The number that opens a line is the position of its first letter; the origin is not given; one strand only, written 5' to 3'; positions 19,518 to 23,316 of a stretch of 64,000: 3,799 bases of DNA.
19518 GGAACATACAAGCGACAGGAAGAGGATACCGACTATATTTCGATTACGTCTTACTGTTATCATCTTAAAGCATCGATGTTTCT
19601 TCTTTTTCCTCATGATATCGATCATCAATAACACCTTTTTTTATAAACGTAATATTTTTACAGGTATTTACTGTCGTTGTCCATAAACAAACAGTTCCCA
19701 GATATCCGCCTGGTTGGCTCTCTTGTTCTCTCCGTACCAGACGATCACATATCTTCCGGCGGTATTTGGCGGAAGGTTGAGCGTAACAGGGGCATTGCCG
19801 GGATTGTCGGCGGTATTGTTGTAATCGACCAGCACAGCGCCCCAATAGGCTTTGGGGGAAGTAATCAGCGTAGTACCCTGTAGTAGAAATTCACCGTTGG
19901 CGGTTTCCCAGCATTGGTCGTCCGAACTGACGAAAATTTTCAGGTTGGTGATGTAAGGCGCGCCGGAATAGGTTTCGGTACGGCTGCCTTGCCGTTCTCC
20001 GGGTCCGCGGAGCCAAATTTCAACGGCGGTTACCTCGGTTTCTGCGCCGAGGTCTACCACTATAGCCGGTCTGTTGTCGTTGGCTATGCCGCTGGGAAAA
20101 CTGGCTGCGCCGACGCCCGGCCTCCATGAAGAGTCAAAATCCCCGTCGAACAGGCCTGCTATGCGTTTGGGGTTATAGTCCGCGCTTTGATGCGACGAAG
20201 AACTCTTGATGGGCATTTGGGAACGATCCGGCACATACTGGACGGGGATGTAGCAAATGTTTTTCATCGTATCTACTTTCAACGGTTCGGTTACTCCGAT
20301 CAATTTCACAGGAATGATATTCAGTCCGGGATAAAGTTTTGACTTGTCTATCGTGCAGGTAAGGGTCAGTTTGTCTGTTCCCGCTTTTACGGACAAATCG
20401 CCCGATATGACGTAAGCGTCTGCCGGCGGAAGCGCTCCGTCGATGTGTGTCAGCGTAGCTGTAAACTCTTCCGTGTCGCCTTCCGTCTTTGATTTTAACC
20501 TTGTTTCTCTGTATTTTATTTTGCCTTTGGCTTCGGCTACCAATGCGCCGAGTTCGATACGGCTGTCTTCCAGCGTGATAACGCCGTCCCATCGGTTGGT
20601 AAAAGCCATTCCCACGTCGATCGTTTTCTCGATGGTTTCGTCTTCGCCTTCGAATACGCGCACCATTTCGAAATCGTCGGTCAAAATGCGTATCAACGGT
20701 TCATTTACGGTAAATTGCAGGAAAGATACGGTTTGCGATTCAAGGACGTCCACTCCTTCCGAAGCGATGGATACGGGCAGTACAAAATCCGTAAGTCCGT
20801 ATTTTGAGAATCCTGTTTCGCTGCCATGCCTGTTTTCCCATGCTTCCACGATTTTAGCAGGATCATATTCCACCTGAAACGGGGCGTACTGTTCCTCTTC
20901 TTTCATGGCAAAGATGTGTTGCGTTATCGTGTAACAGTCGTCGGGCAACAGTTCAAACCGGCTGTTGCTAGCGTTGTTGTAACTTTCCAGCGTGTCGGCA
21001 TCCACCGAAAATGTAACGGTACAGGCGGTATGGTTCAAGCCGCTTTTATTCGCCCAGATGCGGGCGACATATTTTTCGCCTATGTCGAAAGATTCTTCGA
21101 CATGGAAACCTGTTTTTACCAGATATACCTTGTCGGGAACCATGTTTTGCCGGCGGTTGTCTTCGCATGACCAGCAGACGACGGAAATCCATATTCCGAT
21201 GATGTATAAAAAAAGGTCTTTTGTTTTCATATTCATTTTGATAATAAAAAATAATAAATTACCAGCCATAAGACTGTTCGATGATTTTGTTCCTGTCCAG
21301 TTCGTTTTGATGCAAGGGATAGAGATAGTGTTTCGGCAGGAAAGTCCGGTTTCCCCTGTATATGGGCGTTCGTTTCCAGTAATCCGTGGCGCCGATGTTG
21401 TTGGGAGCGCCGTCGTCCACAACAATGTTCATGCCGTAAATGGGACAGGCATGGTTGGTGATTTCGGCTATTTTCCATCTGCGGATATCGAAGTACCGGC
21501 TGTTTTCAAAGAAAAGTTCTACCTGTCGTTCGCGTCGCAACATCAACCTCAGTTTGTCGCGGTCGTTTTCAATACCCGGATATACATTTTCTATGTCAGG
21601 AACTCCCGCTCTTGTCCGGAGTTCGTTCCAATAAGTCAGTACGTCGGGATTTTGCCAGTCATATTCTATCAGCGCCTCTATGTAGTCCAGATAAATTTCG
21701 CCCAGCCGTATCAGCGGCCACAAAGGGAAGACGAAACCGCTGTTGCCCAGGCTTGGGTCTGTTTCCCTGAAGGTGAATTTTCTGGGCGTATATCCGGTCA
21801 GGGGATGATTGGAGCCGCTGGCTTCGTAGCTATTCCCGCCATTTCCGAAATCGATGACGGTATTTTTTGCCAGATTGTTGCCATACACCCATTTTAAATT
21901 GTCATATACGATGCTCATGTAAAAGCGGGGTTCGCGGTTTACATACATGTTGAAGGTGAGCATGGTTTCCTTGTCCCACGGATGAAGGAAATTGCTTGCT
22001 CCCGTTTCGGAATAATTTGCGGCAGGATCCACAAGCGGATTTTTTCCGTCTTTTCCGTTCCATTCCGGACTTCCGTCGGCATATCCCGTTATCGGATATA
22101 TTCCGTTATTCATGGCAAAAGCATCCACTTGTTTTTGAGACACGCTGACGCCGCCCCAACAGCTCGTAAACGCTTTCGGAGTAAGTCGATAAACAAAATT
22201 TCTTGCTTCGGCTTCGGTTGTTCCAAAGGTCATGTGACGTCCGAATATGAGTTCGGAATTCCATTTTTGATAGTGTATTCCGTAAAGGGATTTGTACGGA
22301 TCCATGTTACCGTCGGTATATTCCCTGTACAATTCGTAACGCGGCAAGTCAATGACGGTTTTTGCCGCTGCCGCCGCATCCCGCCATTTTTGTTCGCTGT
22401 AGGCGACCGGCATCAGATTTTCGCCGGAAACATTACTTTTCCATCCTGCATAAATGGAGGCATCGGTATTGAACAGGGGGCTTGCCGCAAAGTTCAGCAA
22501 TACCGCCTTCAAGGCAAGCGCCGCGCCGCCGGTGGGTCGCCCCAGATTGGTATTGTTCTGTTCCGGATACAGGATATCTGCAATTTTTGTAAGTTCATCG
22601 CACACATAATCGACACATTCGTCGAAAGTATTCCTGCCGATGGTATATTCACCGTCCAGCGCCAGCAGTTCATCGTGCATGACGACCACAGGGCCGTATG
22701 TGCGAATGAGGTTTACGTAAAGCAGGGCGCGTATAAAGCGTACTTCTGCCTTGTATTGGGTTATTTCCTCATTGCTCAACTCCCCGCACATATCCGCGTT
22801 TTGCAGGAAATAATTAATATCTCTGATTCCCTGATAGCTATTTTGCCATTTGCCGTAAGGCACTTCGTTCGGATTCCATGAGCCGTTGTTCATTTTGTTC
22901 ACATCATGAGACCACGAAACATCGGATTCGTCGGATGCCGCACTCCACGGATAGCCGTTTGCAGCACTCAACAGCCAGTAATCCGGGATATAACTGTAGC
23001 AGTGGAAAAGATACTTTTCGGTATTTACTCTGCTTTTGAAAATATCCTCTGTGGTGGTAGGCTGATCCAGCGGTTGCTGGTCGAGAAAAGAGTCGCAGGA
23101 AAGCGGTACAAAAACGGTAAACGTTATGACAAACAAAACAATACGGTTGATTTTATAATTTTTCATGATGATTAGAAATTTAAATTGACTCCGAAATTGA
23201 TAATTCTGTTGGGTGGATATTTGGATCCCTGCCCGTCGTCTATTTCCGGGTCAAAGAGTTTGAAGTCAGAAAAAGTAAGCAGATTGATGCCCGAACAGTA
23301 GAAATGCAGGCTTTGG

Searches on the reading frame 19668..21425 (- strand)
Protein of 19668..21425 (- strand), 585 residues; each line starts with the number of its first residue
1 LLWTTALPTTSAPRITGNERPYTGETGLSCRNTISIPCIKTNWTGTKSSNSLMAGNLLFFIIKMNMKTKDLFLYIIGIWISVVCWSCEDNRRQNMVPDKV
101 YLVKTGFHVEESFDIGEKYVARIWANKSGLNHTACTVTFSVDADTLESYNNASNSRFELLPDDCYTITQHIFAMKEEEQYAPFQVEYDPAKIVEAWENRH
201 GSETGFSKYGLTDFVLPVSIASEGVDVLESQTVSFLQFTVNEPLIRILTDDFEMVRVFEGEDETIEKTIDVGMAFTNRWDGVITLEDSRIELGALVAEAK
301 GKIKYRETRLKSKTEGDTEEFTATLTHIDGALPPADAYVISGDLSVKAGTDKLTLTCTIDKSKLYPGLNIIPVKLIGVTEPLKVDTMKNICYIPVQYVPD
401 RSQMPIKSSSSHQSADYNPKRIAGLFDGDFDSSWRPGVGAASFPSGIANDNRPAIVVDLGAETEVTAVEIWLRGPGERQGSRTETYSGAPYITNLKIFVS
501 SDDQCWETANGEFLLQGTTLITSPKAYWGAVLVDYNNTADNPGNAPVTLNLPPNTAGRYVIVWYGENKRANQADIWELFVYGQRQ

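Call 73: search_protein_families(library=pfam, proteins=[window:19668-21425:-], max_evalue=0.001)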
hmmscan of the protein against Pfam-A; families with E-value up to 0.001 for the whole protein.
window:19668-21425:- (585 aa): 3 families
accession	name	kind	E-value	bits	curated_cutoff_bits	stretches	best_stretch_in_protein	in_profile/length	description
PF08522.16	BT_3987-like_N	-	2.7e-15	57.6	25.9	1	100-223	5-116/120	BT_3987-like, N-terminal domain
PF00754.31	F5_F8_type_C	-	6.2e-08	33.3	28.2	1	407-577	3-126/127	F5/8 type C domain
PF22633.2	F5_F8_type_C_2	-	0.00015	22.7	27.8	0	449-510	16-66/91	NedA-like, galactose-binding domain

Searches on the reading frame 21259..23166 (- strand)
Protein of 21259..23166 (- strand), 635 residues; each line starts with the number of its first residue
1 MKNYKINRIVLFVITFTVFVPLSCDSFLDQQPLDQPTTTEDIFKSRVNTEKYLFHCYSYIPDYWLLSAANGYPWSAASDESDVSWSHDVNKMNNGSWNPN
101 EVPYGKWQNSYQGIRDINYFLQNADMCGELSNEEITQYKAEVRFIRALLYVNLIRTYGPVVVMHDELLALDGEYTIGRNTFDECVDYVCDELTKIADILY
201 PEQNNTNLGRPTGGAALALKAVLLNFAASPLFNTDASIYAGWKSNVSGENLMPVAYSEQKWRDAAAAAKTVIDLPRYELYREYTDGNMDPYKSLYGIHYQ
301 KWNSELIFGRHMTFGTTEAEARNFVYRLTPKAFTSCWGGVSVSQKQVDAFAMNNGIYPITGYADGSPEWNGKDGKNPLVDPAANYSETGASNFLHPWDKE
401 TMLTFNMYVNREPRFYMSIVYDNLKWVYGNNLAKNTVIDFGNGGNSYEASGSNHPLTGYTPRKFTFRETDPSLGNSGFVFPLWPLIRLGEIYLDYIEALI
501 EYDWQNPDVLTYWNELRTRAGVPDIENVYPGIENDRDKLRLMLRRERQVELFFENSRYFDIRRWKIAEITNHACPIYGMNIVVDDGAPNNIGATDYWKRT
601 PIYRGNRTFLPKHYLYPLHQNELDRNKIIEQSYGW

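Call 73: search_protein_families(library=pfam, proteins=[window:21259-23166:-], max_evalue=0.001)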
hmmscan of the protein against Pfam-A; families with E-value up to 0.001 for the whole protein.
window:21259-23166:- (635 aa): 2 families
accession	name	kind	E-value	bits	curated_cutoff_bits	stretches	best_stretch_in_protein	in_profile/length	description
PF07980.17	SusD_RagB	-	1.3e-48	166.6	23.1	1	305-635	2-297/297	SusD family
PF14322.12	SusD-like_3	-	4.1e-16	60.2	27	1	27-220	2-186/191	Starch-binding associating with outer membrane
